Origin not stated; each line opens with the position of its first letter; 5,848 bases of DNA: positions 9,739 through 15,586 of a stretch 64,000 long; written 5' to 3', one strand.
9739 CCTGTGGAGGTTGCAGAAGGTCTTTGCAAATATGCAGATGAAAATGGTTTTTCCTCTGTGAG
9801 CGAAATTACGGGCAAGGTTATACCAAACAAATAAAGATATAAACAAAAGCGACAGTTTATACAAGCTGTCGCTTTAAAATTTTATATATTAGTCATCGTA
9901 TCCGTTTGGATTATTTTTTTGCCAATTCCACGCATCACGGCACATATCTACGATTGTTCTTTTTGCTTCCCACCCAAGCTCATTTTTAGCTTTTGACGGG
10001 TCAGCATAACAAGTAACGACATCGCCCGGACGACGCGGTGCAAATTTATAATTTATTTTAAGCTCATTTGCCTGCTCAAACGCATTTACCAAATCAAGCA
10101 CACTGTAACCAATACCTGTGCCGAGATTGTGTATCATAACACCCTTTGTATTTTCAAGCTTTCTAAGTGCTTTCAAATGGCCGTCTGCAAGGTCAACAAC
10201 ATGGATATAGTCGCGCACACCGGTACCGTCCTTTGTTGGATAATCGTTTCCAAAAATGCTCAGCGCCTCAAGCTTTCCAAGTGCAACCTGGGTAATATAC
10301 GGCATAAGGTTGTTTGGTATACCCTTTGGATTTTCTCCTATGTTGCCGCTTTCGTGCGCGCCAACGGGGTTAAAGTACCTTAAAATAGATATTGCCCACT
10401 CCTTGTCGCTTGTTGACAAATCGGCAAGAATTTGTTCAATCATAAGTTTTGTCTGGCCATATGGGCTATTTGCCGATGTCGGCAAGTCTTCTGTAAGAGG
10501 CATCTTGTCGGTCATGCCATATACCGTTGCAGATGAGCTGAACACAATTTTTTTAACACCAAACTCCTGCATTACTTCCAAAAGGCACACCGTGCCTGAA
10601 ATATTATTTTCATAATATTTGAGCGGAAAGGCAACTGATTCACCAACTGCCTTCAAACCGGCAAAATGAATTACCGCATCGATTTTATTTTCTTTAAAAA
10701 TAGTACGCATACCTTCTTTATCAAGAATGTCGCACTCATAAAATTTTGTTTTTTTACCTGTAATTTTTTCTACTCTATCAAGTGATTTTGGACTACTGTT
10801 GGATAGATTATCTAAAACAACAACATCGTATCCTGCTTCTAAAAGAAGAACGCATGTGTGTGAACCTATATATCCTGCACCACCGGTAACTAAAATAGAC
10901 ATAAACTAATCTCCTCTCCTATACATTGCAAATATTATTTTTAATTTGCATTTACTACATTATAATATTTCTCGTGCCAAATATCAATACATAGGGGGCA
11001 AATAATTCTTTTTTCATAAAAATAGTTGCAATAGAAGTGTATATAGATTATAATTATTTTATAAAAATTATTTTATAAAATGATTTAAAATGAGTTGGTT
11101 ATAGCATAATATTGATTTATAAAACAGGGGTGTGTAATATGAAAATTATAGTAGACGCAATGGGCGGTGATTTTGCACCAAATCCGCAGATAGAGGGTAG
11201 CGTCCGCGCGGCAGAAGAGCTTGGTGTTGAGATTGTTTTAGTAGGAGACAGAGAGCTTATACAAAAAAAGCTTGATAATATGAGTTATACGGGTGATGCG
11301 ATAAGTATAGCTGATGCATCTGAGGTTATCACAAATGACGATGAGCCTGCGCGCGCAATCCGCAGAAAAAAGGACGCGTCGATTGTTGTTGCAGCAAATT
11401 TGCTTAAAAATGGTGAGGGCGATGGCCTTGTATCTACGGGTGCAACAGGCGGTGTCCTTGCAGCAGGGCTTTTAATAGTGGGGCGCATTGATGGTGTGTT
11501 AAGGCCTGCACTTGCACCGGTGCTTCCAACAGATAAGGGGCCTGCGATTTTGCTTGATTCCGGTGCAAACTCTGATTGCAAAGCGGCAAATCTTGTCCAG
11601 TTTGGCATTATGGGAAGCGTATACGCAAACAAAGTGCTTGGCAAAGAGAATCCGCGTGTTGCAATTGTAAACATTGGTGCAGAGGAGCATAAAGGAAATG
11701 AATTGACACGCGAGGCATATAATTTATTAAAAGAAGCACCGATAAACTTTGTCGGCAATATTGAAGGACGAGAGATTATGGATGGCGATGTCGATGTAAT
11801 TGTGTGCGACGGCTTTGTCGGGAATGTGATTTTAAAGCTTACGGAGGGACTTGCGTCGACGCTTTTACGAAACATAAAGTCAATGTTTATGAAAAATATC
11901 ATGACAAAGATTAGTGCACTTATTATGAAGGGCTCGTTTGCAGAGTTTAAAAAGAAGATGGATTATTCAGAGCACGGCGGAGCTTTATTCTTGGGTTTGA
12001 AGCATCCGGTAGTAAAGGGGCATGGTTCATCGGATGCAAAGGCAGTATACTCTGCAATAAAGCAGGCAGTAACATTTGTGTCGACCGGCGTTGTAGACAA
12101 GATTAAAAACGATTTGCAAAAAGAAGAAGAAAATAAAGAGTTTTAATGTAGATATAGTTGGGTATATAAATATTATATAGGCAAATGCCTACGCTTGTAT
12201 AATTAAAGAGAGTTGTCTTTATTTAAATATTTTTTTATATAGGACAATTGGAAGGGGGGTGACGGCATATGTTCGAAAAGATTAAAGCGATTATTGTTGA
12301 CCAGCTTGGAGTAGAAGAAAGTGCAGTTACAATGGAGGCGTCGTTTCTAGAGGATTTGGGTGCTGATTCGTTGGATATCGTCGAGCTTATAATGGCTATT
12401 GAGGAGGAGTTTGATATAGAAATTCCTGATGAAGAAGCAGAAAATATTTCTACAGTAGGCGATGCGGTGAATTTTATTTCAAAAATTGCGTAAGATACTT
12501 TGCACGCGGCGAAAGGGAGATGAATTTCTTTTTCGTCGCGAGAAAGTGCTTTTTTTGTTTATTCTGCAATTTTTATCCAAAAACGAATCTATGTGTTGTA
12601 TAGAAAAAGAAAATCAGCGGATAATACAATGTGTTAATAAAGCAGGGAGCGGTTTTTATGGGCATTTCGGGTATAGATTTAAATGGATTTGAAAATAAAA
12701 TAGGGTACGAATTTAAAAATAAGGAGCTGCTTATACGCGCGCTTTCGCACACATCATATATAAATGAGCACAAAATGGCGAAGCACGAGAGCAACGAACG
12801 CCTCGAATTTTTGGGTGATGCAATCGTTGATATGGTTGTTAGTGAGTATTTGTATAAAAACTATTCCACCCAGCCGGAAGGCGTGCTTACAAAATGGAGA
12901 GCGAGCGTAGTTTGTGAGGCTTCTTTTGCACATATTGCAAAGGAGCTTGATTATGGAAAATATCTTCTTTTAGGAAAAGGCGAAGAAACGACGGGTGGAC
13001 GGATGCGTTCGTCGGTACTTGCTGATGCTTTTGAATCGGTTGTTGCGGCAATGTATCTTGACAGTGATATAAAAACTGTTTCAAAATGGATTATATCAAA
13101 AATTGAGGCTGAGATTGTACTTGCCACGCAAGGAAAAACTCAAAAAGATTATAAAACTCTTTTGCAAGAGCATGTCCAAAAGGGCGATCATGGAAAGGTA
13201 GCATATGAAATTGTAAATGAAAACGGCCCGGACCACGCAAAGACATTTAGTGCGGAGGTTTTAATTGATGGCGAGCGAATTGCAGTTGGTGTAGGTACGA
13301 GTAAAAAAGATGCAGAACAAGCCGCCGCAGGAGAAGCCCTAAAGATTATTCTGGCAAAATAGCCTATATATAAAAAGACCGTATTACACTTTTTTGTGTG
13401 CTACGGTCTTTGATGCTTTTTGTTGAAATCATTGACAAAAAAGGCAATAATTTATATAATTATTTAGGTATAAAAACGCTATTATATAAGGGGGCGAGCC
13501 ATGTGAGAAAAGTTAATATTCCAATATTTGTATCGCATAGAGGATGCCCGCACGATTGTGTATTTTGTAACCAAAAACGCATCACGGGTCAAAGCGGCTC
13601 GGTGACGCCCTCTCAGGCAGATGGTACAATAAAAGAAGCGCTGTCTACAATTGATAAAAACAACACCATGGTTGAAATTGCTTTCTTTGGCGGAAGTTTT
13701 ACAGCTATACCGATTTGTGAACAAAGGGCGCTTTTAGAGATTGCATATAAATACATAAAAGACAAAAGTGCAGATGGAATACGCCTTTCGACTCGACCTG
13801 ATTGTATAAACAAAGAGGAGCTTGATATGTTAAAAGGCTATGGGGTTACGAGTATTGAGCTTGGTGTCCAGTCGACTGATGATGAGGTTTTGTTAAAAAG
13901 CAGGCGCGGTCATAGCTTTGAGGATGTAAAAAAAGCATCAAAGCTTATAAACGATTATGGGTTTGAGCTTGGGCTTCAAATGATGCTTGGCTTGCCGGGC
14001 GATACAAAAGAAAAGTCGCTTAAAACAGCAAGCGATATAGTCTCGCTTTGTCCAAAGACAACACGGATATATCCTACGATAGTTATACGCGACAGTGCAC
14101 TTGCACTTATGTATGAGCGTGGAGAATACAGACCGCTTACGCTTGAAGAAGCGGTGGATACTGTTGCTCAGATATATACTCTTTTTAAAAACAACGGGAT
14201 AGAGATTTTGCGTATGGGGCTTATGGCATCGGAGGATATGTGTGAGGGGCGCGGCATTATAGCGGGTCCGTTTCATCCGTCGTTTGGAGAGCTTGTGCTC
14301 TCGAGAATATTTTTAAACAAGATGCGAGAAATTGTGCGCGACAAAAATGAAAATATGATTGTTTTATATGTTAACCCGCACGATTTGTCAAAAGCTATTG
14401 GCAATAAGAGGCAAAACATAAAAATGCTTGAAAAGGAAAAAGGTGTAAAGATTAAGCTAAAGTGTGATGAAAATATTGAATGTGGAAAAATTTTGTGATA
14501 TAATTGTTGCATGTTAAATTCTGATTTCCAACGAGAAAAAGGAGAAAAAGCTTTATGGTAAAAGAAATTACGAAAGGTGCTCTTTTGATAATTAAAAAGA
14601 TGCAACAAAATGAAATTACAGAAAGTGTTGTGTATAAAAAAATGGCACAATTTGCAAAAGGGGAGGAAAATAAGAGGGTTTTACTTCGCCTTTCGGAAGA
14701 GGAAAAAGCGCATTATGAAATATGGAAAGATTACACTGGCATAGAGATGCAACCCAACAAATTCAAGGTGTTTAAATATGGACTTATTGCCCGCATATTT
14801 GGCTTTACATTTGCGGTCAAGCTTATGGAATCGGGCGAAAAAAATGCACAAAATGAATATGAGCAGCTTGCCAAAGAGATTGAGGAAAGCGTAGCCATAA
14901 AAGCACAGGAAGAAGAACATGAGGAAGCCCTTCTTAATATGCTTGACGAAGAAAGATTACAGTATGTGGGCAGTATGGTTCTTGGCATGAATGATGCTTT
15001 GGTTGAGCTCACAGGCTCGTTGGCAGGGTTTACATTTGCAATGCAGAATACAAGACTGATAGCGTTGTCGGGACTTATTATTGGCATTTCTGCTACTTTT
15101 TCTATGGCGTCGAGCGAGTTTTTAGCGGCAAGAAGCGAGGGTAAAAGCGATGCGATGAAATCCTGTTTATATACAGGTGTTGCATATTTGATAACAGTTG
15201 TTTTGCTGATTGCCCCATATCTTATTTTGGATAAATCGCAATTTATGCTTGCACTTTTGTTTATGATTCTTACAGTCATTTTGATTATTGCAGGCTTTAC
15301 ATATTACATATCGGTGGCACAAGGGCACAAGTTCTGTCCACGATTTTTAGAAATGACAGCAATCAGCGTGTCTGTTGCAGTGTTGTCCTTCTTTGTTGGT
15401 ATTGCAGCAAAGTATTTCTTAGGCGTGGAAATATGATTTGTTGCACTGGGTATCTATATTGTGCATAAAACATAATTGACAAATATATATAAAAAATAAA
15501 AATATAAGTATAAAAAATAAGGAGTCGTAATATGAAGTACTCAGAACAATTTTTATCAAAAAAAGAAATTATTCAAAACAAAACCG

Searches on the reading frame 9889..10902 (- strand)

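Call 44: search_protein_families(library=pfam, proteins=[window:9889-10902:-], max_evalue=0.00001)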
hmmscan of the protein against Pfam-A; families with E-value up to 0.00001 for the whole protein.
window:9889-10902:- (337 aa): 9 families
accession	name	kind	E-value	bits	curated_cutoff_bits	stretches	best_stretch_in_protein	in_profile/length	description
PF16363.11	GDP_Man_Dehyd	-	1.2e-66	225.9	27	1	4-323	1-331/332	GDP-mannose 4,6 dehydratase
PF01370.27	Epimerase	-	1.9e-60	204.7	20.9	1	3-257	1-236/240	NAD dependent epimerase/dehydratase family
PF01073.25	3Beta_HSD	-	2.8e-19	69.7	22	1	4-159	1-157/280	3-beta hydroxysteroid dehydrogenase/isomerase family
PF02719.21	Polysacc_synt_2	-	2.7e-17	63.3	20.2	1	3-183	1-175/293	Polysaccharide biosynthesis protein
PF04321.23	RmlD_sub_bind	-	2.9e-13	50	27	1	1-161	1-138/287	RmlD substrate binding domain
PF00106.31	adh_short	-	1.8e-08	34.5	26.6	1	3-95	3-99/195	short chain dehydrogenase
PF05368.20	NmrA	-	3.1e-08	34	27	1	3-125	5-108/298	NmrA-like family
PF08659.16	KR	-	5.2e-08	33.5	22.6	1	3-132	3-145/180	KR domain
PF13460.12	NAD_binding_10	-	9.9e-07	29.2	27.2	1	7-170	1-139/184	NAD(P)H-binding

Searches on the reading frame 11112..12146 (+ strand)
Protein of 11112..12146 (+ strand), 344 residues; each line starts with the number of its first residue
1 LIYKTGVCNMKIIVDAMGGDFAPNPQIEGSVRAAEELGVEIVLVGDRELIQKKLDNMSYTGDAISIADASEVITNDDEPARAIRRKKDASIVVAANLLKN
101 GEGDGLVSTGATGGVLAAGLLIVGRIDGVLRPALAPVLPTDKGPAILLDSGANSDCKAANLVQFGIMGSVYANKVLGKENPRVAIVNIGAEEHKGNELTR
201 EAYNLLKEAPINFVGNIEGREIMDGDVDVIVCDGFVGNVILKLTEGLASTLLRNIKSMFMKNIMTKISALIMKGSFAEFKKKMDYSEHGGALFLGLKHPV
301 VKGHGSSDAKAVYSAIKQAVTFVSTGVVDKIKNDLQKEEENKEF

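Call 44: search_protein_families(library=pfam, proteins=[window:11112-12146:+], max_evalue=0.00001)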
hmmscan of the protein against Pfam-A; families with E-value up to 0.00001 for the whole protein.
window:11112-12146:+ (344 aa): 1 family
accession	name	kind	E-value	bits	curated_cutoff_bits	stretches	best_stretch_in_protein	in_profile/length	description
PF02504.20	FA_synthesis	-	1.8e-105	353.1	29.1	1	10-328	1-322/324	Fatty acid synthesis protein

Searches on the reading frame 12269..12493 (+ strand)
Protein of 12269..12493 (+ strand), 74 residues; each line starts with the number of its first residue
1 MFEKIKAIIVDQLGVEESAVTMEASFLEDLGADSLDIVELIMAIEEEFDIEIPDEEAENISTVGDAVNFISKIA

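Call 47: search_protein_families(library=pfam, proteins=[window:12269-12493:+], max_evalue=0.001)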
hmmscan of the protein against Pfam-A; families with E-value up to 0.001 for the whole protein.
window:12269-12493:+ (74 aa): 3 families
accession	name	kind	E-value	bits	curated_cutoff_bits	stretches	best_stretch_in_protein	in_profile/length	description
PF00550.31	PP-binding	-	9.6e-16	58.2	20.8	1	3-70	1-67/67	Phosphopantetheine attachment site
PF14573.12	PP-binding_2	-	2e-05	25.2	32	1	28-70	42-84/96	Acyl-carrier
PF23297.2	ACP_SdgA_C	-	0.00023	21.6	27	1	4-67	14-76/95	Highly reducing polyketide synthase sdgA, C-terminal ACP domain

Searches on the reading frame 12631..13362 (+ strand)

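Call 44: search_protein_families(library=pfam, proteins=[window:12631-13362:+], max_evalue=0.00001)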
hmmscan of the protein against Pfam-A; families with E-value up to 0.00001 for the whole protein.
window:12631-13362:+ (243 aa): 4 families
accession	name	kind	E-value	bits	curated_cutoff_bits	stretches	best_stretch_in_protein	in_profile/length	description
PF14622.11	Ribonucleas_3_3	-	7.7e-38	130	35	1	30-158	1-124/128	Ribonuclease-III-like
PF00636.31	Ribonuclease_3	-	6.6e-24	85.1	27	1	56-145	1-101/102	Ribonuclease III domain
PF00035.32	dsrm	-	2.5e-18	66.8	23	1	174-238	1-64/66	Double-stranded RNA binding motif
PF22935.1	RM44_endonuclase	-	2.9e-08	34.3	27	1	18-141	7-139/139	Large ribosomal subunit protein mL44, endonuclease domain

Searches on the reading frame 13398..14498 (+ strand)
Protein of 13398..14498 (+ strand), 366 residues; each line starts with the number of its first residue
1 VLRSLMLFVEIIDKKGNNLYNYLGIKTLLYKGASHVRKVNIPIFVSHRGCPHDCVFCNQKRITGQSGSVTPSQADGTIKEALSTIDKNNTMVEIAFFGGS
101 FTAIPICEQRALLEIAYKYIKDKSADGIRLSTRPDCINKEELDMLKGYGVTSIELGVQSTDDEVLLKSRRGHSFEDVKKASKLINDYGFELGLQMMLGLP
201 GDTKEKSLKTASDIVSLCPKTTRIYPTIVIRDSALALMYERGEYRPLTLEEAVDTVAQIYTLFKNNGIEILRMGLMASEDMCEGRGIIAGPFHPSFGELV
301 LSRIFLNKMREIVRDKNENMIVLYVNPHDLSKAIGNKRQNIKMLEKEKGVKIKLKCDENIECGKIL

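Call 44: search_protein_families(library=pfam, proteins=[window:13398-14498:+], max_evalue=0.00001)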
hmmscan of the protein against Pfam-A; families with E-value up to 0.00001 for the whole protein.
window:13398-14498:+ (366 aa): 2 families
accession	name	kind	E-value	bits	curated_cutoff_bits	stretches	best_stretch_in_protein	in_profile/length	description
PF04055.27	Radical_SAM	-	3.8e-24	86.2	29.5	1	47-211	4-163/166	Radical SAM superfamily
PF16199.10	Radical_SAM_C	-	6.8e-19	68.2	31.9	1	219-303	1-82/85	Radical_SAM C-terminal domain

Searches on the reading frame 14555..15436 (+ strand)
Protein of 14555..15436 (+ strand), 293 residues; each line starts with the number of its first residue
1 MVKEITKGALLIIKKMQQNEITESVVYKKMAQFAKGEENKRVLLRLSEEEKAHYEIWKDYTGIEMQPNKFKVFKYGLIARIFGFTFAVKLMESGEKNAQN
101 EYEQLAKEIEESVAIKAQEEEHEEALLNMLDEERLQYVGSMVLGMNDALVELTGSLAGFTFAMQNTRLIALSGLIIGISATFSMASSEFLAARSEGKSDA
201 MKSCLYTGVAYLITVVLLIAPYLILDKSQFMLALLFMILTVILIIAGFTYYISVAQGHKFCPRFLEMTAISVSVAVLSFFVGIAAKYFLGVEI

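Call 44: search_protein_families(library=pfam, proteins=[window:14555-15436:+], max_evalue=0.00001)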
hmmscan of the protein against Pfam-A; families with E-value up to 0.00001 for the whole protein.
window:14555-15436:+ (293 aa): 1 family
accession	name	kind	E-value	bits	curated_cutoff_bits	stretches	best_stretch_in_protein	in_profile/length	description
PF01988.24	VIT1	-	5.7e-09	36.5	28.1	1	140-196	3-60/214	VIT family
